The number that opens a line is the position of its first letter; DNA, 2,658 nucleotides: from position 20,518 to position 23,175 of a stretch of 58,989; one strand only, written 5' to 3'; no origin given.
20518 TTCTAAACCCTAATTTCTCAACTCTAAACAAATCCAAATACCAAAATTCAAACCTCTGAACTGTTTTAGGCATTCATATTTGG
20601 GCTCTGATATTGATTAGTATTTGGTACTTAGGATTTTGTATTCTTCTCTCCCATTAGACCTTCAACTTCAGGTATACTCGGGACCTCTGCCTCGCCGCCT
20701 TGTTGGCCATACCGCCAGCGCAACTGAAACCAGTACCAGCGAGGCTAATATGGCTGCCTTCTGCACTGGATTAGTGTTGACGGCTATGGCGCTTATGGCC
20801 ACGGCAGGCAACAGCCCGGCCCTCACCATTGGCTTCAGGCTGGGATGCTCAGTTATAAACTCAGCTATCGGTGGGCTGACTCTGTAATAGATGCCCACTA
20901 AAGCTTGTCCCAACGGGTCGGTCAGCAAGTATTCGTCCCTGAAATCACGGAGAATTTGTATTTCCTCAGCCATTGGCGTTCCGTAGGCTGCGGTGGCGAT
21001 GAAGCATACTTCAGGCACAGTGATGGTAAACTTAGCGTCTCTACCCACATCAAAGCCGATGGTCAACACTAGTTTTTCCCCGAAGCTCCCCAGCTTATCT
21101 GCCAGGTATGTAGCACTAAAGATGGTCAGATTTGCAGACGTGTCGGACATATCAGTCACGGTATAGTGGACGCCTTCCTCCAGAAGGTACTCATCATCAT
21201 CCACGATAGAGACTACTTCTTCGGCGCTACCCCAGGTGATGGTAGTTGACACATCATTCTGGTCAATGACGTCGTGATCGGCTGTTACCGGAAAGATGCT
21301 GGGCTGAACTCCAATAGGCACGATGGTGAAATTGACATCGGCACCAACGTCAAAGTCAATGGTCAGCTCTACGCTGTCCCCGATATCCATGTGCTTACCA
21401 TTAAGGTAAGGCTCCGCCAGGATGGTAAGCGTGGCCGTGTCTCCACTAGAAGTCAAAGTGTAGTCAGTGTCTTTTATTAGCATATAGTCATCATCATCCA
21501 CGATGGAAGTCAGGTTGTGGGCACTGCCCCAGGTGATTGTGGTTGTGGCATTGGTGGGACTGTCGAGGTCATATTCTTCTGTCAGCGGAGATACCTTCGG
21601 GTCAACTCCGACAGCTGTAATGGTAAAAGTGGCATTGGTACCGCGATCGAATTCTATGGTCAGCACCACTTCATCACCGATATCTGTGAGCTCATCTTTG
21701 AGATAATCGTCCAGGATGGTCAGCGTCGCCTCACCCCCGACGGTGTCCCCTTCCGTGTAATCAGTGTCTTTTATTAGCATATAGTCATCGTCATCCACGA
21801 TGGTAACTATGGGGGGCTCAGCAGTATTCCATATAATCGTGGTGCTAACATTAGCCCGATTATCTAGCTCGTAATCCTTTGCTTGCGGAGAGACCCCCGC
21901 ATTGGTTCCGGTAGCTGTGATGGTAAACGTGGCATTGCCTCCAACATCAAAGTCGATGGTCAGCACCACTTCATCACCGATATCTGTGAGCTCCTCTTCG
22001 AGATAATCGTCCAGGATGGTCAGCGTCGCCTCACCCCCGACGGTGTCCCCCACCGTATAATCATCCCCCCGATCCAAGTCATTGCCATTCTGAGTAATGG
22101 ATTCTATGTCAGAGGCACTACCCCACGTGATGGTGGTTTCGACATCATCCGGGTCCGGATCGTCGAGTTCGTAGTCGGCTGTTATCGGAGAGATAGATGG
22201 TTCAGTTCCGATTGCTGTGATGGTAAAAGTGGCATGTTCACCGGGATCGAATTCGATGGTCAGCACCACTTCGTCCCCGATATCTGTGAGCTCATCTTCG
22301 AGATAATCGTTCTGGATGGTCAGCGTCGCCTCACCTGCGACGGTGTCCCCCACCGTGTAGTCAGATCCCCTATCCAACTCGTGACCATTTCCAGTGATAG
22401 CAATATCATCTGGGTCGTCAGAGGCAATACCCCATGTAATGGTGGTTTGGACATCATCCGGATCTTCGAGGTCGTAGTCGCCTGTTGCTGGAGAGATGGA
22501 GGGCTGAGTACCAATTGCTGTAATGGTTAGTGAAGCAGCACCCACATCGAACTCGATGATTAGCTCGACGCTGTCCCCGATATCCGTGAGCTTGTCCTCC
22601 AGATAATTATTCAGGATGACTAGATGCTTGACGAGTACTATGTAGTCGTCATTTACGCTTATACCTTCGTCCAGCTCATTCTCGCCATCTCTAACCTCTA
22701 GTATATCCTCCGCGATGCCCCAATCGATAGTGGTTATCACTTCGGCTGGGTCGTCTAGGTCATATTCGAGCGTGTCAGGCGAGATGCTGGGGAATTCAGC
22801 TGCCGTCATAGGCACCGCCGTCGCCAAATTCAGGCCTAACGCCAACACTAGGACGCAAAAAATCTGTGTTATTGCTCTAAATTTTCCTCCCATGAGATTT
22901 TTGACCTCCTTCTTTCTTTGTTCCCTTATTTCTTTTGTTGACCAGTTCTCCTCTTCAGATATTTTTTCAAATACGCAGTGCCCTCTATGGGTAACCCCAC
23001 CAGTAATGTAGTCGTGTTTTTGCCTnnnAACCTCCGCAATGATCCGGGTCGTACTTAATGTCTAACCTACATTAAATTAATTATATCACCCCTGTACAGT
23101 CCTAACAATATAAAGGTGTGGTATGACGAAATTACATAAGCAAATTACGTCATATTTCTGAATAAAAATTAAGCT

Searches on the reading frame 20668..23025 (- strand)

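Call 52: search_protein_families(library=pfam, proteins=[window:20668-23025:-], max_evalue=0.000001)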
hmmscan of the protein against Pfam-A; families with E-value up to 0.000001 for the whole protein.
window:20668-23025:- (785 aa): 1 family
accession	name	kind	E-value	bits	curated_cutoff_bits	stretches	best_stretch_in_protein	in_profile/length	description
PF03442.20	CBM_X2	-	6.7e-62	206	28.9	5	278-369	1-83/83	Carbohydrate binding domain X2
